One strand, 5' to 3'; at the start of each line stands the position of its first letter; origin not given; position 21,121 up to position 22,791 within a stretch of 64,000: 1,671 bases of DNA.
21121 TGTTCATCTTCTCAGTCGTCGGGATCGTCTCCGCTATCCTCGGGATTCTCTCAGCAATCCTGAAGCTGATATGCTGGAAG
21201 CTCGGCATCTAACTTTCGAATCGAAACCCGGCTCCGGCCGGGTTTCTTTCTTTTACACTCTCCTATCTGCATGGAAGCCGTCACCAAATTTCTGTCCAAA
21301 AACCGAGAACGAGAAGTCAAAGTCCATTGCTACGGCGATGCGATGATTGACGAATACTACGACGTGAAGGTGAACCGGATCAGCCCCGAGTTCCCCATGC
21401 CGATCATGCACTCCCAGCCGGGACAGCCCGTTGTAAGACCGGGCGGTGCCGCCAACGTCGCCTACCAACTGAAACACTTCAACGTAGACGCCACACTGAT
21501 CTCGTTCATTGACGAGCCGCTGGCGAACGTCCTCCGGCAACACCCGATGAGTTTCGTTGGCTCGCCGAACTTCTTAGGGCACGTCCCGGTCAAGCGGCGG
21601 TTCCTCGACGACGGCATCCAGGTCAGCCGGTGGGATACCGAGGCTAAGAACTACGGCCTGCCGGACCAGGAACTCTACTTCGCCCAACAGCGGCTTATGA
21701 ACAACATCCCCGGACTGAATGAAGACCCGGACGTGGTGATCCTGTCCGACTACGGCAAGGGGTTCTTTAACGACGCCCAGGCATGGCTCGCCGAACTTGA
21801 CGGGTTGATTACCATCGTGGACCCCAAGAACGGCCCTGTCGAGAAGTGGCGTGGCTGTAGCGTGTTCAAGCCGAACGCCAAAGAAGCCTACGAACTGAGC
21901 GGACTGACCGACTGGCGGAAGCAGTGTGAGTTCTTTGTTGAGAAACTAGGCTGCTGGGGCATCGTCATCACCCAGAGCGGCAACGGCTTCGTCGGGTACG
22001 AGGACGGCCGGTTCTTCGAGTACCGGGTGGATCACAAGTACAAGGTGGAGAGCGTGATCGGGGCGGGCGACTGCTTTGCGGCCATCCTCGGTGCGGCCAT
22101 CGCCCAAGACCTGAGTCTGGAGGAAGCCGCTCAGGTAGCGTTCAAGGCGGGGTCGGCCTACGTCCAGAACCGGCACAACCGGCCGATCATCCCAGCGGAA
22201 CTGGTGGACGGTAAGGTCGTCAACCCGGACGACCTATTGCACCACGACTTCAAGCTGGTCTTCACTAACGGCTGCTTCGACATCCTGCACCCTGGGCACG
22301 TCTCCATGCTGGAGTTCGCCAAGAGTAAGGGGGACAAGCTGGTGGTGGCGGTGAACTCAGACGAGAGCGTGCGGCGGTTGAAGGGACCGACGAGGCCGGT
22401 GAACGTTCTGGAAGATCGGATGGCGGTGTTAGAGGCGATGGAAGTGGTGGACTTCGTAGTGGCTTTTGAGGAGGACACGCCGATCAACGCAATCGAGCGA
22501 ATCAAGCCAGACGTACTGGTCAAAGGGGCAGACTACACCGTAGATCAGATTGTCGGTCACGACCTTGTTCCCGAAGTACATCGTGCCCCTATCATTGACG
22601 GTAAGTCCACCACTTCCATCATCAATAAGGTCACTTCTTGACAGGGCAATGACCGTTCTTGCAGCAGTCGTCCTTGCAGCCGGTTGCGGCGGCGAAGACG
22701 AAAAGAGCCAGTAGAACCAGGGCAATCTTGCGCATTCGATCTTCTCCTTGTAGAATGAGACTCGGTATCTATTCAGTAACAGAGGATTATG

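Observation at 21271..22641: Phage-encoded ADP-heptose pathway enzyme (HldE-like bifunctional kinase/adenylyltransferase) with two GT9 heptosyltransferase-like genes, a cupin, a sulfotransferase and an O-methyltransferase elsewhere in the window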

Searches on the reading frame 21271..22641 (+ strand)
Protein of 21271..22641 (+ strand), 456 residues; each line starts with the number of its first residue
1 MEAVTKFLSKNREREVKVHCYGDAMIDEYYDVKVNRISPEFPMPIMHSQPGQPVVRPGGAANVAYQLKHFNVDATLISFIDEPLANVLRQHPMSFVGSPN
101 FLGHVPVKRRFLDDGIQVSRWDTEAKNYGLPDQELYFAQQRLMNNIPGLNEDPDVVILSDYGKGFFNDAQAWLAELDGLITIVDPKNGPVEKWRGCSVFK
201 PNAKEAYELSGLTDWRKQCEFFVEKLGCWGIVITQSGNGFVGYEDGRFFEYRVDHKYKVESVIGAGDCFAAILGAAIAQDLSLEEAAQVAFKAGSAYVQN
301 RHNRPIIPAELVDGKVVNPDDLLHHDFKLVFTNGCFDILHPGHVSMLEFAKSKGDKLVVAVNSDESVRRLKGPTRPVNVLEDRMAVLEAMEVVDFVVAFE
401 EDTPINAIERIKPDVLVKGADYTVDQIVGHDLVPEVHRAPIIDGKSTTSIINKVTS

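Call 3: search_protein_families(library=pfam, proteins=[window:21271-22641:+], max_evalue=0.01)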
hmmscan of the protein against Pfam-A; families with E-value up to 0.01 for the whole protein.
window:21271-22641:+ (456 aa): 3 families
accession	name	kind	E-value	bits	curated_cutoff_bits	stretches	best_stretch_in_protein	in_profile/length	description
PF01467.32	CTP_transf_like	-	4.2e-20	72.8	21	1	331-425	1-93/133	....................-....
PF00294.29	PfkB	-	2e-16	60.7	25.8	1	182-302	165-294/302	pfkB family carbohydrate kinase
PF08543.17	Phos_pyr_kin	-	0.00093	19.1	27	1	197-291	121-225/246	Phosphomethylpyrimidine kinase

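Call 4: search_protein_families(library=ncbifam, proteins=[window:21271-22641:+], max_evalue=0.01)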
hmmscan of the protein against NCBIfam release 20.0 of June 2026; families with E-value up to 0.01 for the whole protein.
window:21271-22641:+ (456 aa): 17 families
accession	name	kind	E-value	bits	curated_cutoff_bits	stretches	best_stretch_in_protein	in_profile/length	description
NF008454.0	PRK11316.1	equivalog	2.4e-83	280.3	521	1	15-455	10-472/475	bifunctional D-glycero-beta-D-manno-heptose-7-phosphate kinase/D-glycero-beta-D-manno-heptose 1-phosphate adenylyltransferase HldE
TIGR02199.1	rfaE_dom_II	equivalog_domain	8.7e-53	178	181.5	1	325-455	9-143/144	D-glycero-beta-D-manno-heptose 1-phosphate adenylyltransferase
TIGR02198.1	rfaE_dom_I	equivalog_domain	7.8e-42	143.5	345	1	14-311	6-310/315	D-glycero-beta-D-manno-heptose-7-phosphate kinase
TIGR00125.1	cyt_tran_rel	domain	9.4e-18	64.2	27.7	1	330-394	2-63/65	adenylyltransferase/cytidyltransferase family protein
TIGR01518.1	g3p_cytidyltrns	equivalog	7.3e-13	48.7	165.4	1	330-425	1-95/125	glycerol-3-phosphate cytidylyltransferase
TIGR03168.1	1-PFK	subfamily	3.2e-09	36.1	216.4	1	179-302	158-286/305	hexose kinase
NF001985.0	PRK00777.1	subfamily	1.8e-08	34.6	104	1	328-390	5-65/157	pantetheine-phosphate adenylyltransferase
TIGR03828.1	pfkB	equivalog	4.7e-08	32.4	292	1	196-302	177-286/305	1-phosphofructokinase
TIGR02152.1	D_ribokin_bact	equivalog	5.6e-06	25.9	299.65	1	189-303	169-286/298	ribokinase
NF040938.1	KDG_KDGal_kin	equivalog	4.3e-05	22.8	400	1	213-309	201-295/305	bifunctional 2-dehydro-3-deoxygluconokinase/2-dehydro-3-deoxygalactonokinase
NF002250.0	PRK01170.1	subfamily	0.00016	21.2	489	1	330-405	3-70/322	bifunctional pantetheine-phosphate adenylyltransferase/NTP phosphatase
TIGR04382.1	myo_inos_iolC_N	equivalog_domain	0.00038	19.8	300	1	235-305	227-297/309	5-dehydro-2-deoxygluconokinase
NF004162.0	PRK05627.1-5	equivalog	0.0011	18.4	241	1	332-408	18-95/304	bifunctional riboflavin kinase/FAD synthetase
TIGR01510.1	coaD_prev_kdtB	equivalog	0.0019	18.2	103.3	1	333-419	5-86/155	pantetheine-phosphate adenylyltransferase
NF007632.0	PRK10294.1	equivalog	0.0027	17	353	0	199-301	184-290/310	6-phosphofructokinase II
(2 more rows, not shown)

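Call 5: search_dna_similar(query=window:21271-22641:+, collection=phages, mode=protein, max_rows=40)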
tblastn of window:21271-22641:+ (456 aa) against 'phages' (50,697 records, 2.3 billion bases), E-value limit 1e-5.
Records with a match: 37; places in all: 37; records where one place covers at least 80% of the query: 11.
Best place of each record, by identity: <60% 37.
By first word of the organism name: Synechococcus 20; Prochlorococcus 6; Marine 5; uncultured 3; Bacteriophage 1; Salmonella 1; Cyanophage 1.
By host as written in the record: - 10; Synechococcus sp. 9; Synechococcus sp. WH8102 3; Synechococcus sp. WH8109 3; Prochlorococcus sp. NATL1A 2; Prochlorococcus sp. MIT9515 2; Synechococcus sp. WH 7803 2; Synechococcus sp. WH8017 2; and 3 more.
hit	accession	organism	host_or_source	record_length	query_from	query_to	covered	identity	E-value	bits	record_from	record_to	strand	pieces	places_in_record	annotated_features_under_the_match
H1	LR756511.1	uncultured phage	metagenomic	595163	1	456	100%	48.2%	2e-115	378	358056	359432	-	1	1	record has no annotation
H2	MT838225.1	Bacteriophage sp.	human fecal samples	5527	12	453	97%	36.1%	5e-62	223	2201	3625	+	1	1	record has no annotation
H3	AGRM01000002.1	Salmonella enterica subsp. houtenae str. ATCC BAA-1581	Homo sapiens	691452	18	454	96%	34.7%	6e-50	188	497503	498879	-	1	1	protein RfaE, domain I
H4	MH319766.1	Marine virus AG-345-P14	single cell amplified by WGA-X; seawater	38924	15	436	87%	31.9%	3e-18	148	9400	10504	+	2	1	record has no annotation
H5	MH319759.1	Marine virus AG-345-O18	single cell amplified by WGA-X; seawater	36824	16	456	91%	29.4%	9e-15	138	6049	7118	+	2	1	record has no annotation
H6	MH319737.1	Marine virus AG-345-E08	single cell amplified by WGA-X; seawater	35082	16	454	91%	29.2%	4e-14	139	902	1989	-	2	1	record has no annotation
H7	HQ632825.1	Prochlorococcus phage P-SSM5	Prochlorococcus marinus NATL2A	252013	11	456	91%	28.5%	7e-16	145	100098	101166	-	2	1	ADP-heptose synthase | bifunctional heptose 7-phosphate kinase/heptose 1-phosphate ...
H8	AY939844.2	Prochlorococcus phage P-SSM2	Prochlorococcus sp. NATL1A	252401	11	456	91%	28.5%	7e-16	145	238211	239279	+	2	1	putative carbohydrate kinase | putative nucleotidyltransferase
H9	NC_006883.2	Prochlorococcus phage P-SSM2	Prochlorococcus sp. NATL1A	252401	11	456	91%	28.5%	7e-16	145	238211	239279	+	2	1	putative carbohydrate kinase | bifunctional heptose 7-phosphate kinase/heptose 1-phosphate ...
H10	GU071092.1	Prochlorococcus phage P-SSM2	-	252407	11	456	91%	28.5%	7e-16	145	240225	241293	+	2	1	conserved hypothetical protein (x2)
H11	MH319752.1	Marine virus AG-345-F15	single cell amplified by WGA-X; seawater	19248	11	454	91%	28.6%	2e-15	146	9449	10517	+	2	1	record has no annotation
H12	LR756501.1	uncultured phage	metagenomic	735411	17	313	65%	25.2%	3e-8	62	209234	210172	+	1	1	record has no annotation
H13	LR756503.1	uncultured phage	metagenomic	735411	17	313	65%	25.2%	3e-8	62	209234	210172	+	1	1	record has no annotation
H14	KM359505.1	Prochlorococcus phage P-TIM68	Prochlorococcus sp. MIT9515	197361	328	453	28%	44.9%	5e-21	102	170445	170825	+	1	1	putative nucleotidyltransferase (x2) | putative nucleotide-sugar epimerase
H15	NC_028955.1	Prochlorococcus phage P-TIM68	Prochlorococcus sp. MIT9515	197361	328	453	28%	44.9%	5e-21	102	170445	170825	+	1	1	bifunctional heptose 7-phosphate kinase/heptose 1-phosphate ... | cysteine dioxygenase | nucleotide-sugar epimerase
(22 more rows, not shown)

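Call 10: search_protein_families(library=phrogs, proteins=[window:21271-22641:+], max_evalue=0.001)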
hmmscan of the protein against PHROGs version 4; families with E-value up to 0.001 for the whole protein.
window:21271-22641:+ (456 aa): 2 families
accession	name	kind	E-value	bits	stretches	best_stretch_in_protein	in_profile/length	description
phrog_7878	-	other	2.9e-34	118.9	1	328-455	2-129/131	bifunctional heptose 7-phosphate kinase/heptose 1-phosphate adenyltransferase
phrog_8133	-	unknown function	2.8e-15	57.3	2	148-301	98-231/246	-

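Call 20: find_homologous_proteins(query=window:21271-22641:+, max_evalue=1e-10)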
Query window:21271-22641:+ (456 aa): 8000 proteins with E <= 1e-10 among 8000 candidates; the best 120 are listed.
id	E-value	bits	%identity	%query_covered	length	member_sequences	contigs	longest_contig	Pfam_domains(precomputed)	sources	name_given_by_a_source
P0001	2.9e-288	974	91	100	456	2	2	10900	PF01467.33,PF00294.30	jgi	jgi:D-beta-D-heptose 7-phosphate kinase/D-beta-D-heptose 1-phosphate adenosyltransferase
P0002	7.6e-284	960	89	100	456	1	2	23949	PF01467.33,PF00294.30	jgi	jgi:D-beta-D-heptose 7-phosphate kinase/D-beta-D-heptose 1-phosphate adenosyltransferase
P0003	1.0e-244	831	78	100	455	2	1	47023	PF01467.33,PF00294.30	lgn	-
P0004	1.4e-165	570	57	99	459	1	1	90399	PF01467.33,PF00294.30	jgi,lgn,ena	-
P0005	2.6e-165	569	57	99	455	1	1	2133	PF01467.33,PF00294.30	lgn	-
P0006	4.6e-164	565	55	99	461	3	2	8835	PF01467.33,PF00294.30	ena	-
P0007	1.1e-162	560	56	99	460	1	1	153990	PF01467.33,PF00294.30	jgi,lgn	-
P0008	7.1e-160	551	55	99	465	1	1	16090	PF01467.33,PF00294.30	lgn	-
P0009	3.0e-159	549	56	98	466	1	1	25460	PF01467.33,PF00294.30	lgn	-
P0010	1.0e-157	544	54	99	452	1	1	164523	PF01467.33,PF00294.30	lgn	-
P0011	4.4e-157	542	53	99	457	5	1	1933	PF01467.33,PF00294.30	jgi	-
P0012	4.8e-157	542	54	99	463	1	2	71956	PF01467.33,PF00294.30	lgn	-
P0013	6.4e-157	541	54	99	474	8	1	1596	PF01467.33,PF00294.30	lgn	-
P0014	9.0e-156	537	54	99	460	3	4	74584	PF01467.33,PF00294.30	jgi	-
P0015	1.4e-155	537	54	99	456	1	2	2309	PF01467.33,PF00294.30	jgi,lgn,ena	-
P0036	1.0e-151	524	53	99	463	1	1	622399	PF01467.33,PF00294.30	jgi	-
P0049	1.9e-150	520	54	99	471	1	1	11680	PF08543.18,PF01467.33,PF00294.30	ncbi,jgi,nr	ncbi:MAG: bifunctional heptose 7-phosphate kinase/heptose 1-phosphate adenyltransferase [Planctomyce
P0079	2.8e-146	506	52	99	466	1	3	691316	PF08543.18,PF01467.33,PF00294.30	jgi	jgi:D-beta-D-heptose 7-phosphate kinase/D-beta-D-heptose 1-phosphate adenosyltransferase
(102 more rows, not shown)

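Call 21: find_encoding_contigs(protein=P0003, flank=10000, max_places=3)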
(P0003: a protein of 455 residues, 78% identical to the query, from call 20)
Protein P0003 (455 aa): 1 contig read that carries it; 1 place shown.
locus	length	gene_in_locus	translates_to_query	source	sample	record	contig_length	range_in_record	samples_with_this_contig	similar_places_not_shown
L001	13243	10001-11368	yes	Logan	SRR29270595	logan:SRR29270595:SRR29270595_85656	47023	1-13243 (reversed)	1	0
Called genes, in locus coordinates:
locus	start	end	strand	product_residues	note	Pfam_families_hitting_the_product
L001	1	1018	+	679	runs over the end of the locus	PF04851:ResIII, PF00270:DEAD, PF00271:Helicase_C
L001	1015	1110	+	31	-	-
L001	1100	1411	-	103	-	-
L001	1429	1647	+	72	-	-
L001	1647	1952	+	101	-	PF00085:Thioredoxin, PF13098:Thioredoxin_2, PF13905:Thioredoxin_8 (faint)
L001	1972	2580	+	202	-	-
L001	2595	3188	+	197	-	PF21448:DNMK (faint)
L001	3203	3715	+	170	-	-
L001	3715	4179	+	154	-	PF00190:Cupin_1 (weak)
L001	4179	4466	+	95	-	-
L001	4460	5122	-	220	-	PF08722:Tn7_TnsA-like_N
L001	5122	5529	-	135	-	-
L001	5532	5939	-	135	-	-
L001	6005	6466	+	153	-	-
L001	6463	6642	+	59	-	-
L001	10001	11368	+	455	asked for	PF00294:PfkB, PF01467:CTP_transf_like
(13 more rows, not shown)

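Call 22: find_encoding_contigs(protein=P0004, flank=10000, max_places=3)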
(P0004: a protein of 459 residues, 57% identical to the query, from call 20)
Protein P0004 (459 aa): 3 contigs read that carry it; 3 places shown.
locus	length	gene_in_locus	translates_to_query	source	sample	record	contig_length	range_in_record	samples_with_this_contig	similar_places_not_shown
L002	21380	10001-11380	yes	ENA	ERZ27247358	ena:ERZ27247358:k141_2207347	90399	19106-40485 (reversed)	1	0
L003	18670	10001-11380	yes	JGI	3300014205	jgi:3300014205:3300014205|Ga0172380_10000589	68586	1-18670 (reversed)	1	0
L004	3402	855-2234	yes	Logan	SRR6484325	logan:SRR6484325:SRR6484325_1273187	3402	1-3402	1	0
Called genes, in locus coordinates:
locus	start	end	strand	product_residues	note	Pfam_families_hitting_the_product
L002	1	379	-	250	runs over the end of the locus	PF08722:Tn7_TnsA-like_N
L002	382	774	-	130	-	-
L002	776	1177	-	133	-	-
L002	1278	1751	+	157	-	-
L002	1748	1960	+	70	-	-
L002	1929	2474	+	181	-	PF01467:CTP_transf_like, PF08218:Citrate_ly_lig (weak)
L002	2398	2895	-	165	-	-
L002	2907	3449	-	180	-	PF09723:Zn_ribbon_8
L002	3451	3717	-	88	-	-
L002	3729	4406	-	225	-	-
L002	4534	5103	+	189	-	-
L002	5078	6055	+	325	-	PF00303:Thymidylat_synt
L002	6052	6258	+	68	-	-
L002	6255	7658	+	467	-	-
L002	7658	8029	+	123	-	-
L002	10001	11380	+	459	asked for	PF00294:PfkB, PF01467:CTP_transf_like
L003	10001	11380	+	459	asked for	PF00294:PfkB, PF01467:CTP_transf_like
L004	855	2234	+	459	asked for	PF00294:PfkB, PF01467:CTP_transf_like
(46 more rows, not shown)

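Call 23: find_encoding_contigs(protein=P0007, flank=10000, max_places=3)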
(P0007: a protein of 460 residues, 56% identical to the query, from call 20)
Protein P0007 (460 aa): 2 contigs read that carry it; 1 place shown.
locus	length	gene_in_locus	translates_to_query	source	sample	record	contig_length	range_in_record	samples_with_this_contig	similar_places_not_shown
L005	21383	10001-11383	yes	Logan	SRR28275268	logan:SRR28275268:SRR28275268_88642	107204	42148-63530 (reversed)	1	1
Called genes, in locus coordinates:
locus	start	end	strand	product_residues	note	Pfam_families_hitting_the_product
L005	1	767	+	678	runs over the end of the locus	PF00270:DEAD, PF04851:ResIII, PF14520:HHH_5 (faint), PF00271:Helicase_C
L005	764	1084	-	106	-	-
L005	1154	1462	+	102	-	PF00085:Thioredoxin, PF08534:Redoxin (weak)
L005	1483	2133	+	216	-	-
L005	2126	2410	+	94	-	-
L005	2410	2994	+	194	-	PF21840:DUF6899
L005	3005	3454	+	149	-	-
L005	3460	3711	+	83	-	-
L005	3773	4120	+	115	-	-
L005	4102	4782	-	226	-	PF08722:Tn7_TnsA-like_N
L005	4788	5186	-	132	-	-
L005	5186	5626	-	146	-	-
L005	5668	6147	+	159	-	-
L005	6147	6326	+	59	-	-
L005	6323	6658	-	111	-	PF09723:Zn_ribbon_8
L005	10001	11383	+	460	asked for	PF00294:PfkB, PF01467:CTP_transf_like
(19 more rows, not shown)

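Call 24: find_encoding_contigs(protein=P0049, flank=8000, max_places=2)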
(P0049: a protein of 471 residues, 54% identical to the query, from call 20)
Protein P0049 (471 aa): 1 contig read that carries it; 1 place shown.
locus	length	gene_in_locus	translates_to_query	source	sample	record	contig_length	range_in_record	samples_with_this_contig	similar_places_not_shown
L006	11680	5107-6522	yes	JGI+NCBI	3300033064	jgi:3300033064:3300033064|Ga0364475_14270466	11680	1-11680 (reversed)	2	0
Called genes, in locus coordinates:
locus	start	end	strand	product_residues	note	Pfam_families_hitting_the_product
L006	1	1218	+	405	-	?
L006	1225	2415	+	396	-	PF13439:Glyco_transf_4 (weak), PF13579:Glyco_trans_4_4 (weak), PF20706:GT4-conflict (weak), PF00534:Glycos_transf_1, PF13692:Glyco_trans_1_4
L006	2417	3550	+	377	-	-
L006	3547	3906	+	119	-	-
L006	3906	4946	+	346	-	PF01075:Glyco_transf_9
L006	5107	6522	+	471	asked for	PF08543:Phos_pyr_kin (faint), PF00294:PfkB, PF01467:CTP_transf_like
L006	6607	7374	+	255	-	PF05050:Methyltransf_21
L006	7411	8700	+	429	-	PF13439:Glyco_transf_4, PF13579:Glyco_trans_4_4, PF20706:GT4-conflict (weak), PF00534:Glycos_transf_1, PF13692:Glyco_trans_1_4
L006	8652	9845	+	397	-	PF13439:Glyco_transf_4, PF13579:Glyco_trans_4_4 (weak), PF20706:GT4-conflict, PF00534:Glycos_transf_1, PF13692:Glyco_trans_1_4, PF13524:Glyco_trans_1_2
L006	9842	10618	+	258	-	PF00535:Glycos_transf_2, PF13641:Glyco_tranf_2_3 (weak)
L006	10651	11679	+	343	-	PF02543:Carbam_trans_N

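Call 25: find_encoding_contigs(protein=P0079, flank=10000, max_places=2)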
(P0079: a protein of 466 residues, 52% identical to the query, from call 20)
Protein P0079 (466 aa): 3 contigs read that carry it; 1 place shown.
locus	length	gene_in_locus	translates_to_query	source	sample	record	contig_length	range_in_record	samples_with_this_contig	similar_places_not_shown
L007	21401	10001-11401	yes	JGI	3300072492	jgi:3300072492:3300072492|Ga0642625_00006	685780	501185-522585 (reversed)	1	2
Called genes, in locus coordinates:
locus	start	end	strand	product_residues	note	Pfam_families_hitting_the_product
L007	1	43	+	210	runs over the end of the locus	-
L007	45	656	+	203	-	PF07883:Cupin_2 (weak)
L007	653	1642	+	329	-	PF03320:FBPase_glpX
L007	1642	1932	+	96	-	-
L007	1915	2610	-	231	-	-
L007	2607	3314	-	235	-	PF08722:Tn7_TnsA-like_N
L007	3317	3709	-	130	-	-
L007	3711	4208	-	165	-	-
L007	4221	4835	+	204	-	-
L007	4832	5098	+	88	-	-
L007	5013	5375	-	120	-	-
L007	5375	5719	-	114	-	-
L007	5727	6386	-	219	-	-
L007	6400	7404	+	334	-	PF00303:Thymidylat_synt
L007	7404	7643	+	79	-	-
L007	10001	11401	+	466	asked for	PF00294:PfkB, PF08543:Phos_pyr_kin (faint), PF01467:CTP_transf_like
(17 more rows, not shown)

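Call 26: find_encoding_contigs(protein=P0036, flank=10000, max_places=2)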
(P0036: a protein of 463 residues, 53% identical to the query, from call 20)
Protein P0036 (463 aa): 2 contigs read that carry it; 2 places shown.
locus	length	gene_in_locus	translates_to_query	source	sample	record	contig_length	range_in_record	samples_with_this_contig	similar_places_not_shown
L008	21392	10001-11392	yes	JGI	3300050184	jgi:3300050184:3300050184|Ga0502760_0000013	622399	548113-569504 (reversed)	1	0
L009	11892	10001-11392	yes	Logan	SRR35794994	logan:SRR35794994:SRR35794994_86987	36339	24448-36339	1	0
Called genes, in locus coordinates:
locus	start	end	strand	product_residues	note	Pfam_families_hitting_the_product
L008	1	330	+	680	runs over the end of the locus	PF00270:DEAD, PF04851:ResIII (weak), PF00271:Helicase_C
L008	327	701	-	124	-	-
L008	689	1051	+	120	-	-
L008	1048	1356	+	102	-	PF00085:Thioredoxin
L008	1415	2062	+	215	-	-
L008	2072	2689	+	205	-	PF21840:DUF6899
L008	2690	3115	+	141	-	PF00190:Cupin_1 (weak), PF07385:Lyx_isomer (faint), PF07883:Cupin_2 (weak)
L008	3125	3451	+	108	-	-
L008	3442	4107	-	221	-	PF08722:Tn7_TnsA-like_N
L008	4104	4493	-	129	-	-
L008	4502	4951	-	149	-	-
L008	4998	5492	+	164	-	-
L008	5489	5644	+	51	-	-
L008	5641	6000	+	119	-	-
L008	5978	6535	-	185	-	PF04664:OGFr_N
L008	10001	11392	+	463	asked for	PF00294:PfkB, PF01467:CTP_transf_like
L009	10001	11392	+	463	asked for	PF00294:PfkB, PF01467:CTP_transf_like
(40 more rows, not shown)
